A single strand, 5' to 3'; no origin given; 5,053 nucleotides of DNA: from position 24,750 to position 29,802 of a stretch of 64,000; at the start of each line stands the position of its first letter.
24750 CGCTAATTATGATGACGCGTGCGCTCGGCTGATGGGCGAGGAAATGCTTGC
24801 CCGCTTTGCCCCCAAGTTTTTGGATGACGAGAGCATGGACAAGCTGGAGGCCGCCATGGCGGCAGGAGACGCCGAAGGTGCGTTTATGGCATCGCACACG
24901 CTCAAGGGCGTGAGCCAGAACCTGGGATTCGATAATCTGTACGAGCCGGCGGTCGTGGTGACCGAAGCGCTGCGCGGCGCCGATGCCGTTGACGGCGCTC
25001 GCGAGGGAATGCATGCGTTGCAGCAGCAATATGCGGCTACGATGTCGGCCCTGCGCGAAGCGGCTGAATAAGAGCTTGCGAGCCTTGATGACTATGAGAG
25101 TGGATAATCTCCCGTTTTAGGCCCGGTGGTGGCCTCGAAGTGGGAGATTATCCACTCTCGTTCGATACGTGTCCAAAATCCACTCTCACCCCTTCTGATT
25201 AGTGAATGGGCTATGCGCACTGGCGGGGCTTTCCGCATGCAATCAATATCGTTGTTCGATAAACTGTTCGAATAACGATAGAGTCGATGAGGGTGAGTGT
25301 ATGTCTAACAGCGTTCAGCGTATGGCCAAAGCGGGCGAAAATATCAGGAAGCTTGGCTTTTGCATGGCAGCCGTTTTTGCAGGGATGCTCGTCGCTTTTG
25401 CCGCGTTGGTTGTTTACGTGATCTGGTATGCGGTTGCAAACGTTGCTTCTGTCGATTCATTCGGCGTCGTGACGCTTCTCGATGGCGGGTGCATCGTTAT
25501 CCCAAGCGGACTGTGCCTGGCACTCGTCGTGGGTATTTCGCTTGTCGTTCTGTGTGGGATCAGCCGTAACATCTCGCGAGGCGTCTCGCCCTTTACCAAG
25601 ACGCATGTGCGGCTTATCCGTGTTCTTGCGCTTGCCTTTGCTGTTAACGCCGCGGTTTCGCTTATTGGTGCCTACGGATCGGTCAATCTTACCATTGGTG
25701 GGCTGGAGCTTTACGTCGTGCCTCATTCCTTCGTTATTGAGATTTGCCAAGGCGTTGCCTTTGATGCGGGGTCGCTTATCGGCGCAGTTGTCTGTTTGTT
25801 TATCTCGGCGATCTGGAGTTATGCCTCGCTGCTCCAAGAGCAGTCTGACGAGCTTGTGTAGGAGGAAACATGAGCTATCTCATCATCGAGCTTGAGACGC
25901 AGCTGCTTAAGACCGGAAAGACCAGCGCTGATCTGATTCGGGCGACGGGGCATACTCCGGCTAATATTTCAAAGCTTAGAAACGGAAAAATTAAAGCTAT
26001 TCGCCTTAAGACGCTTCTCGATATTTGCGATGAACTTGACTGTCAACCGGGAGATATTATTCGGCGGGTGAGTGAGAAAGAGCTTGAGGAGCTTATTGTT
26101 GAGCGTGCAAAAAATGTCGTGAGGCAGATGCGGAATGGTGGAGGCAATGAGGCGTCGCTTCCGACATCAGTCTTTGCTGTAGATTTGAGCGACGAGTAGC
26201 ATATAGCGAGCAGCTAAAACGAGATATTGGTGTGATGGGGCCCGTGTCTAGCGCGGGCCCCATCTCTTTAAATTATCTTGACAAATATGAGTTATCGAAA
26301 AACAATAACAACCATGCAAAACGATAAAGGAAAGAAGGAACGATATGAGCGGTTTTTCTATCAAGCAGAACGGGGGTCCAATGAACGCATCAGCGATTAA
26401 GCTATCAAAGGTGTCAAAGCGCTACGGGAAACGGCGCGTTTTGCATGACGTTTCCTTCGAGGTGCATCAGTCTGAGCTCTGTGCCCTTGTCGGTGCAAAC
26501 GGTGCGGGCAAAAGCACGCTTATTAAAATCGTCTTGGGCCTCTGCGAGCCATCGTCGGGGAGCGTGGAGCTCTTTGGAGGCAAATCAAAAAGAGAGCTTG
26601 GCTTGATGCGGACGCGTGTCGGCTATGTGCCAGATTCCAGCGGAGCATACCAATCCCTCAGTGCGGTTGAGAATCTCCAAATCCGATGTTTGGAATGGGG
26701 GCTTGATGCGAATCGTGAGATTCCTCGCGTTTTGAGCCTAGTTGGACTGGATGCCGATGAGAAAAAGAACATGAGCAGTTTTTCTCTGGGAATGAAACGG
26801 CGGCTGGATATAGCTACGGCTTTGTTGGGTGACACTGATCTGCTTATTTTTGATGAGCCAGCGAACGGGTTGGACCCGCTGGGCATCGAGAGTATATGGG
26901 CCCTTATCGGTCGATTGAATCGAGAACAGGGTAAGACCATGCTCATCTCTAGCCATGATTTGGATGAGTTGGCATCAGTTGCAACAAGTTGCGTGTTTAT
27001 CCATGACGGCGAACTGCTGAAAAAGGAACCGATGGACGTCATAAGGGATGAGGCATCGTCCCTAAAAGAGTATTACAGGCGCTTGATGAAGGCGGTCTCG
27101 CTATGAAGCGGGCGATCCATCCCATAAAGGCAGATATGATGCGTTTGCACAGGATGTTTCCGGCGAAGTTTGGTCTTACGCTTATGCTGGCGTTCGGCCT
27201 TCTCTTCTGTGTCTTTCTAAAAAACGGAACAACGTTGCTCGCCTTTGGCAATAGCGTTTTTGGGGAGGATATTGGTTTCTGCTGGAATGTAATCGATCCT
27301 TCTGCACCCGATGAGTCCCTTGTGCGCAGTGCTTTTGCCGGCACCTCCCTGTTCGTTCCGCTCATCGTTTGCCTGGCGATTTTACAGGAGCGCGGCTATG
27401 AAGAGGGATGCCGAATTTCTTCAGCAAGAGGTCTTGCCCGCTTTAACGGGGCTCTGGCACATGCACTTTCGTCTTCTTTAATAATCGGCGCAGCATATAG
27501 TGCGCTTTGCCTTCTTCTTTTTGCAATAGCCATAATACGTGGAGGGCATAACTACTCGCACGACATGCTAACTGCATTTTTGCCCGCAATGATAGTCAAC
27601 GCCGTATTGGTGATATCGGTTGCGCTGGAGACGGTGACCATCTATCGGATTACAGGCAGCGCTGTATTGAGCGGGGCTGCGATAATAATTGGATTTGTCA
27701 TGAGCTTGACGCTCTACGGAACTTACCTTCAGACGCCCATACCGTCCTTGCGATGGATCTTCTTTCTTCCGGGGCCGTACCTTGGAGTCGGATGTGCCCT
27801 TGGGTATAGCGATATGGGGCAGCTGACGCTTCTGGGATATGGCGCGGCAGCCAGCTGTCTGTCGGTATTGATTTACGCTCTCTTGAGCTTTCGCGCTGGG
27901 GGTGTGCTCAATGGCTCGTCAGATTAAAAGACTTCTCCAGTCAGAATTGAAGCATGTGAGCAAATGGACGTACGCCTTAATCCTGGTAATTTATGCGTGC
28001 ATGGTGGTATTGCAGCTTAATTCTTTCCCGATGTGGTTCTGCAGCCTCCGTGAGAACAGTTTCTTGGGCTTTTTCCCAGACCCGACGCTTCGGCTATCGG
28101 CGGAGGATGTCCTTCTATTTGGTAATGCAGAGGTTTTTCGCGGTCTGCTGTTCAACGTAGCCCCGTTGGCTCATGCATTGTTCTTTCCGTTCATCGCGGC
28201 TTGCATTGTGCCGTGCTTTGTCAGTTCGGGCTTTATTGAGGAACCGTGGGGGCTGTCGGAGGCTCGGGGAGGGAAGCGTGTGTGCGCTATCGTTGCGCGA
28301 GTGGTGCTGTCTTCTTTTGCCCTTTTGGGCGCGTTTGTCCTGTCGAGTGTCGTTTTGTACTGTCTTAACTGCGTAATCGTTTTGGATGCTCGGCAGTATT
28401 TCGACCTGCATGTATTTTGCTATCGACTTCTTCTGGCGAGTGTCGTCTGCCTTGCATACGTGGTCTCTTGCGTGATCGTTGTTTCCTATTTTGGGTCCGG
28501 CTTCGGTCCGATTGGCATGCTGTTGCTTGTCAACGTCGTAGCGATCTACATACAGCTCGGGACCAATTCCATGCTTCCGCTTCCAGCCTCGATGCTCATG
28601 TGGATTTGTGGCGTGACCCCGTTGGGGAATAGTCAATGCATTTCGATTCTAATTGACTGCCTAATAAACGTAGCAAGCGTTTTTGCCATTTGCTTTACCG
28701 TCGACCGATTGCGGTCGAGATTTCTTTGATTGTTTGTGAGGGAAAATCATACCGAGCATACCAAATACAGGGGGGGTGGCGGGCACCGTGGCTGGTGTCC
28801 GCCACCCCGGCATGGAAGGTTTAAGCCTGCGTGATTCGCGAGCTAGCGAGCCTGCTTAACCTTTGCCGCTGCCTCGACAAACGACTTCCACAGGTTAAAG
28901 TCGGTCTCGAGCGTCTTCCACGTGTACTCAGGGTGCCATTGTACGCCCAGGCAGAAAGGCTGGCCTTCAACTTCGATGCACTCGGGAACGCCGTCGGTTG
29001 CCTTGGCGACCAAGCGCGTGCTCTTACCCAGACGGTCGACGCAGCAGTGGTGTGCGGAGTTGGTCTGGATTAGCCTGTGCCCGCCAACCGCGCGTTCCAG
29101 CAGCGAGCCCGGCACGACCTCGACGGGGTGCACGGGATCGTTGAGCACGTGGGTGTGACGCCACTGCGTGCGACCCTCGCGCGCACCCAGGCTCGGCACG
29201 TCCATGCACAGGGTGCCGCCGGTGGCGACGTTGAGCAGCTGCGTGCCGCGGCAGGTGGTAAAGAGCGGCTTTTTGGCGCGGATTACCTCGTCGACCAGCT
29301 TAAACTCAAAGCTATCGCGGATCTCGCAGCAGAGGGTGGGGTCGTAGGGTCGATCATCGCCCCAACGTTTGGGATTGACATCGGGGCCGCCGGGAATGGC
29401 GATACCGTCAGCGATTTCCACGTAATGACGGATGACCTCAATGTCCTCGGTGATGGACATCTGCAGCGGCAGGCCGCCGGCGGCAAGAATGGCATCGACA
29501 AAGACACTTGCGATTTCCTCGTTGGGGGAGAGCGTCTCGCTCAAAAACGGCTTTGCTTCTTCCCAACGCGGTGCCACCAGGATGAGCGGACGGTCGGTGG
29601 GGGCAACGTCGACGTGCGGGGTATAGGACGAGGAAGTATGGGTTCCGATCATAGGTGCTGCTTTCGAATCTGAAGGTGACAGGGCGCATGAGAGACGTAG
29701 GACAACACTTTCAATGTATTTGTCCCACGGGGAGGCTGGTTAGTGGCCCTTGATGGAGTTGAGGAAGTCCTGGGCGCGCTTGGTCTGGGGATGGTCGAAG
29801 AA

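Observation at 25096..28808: Low-GC island: DUF2975/Xre pair plus a LanFEG-like ATPase and two novel permeases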

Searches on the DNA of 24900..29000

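Call 91: search_rna_families(source=window, start=24900, end=29000, threshold=evalue, max_evalue=1)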
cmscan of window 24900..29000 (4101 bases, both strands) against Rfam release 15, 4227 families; matches with E-value up to 1: 0.
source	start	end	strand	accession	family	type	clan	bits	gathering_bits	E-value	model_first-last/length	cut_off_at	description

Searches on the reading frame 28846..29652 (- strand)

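Call 8: search_protein_families(library=pfam, proteins=[window:28846-29652:-], max_evalue=0.01)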
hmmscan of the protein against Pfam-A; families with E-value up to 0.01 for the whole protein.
window:28846-29652:- (269 aa): 2 families
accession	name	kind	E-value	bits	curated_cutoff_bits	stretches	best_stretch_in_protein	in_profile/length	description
PF07722.19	Peptidase_C26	-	3.4e-51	174.5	20.5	1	45-242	23-219/219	Peptidase C26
PF00117.34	GATase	-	2.5e-11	44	22.8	1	69-249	31-179/190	Glutamine amidotransferase class-I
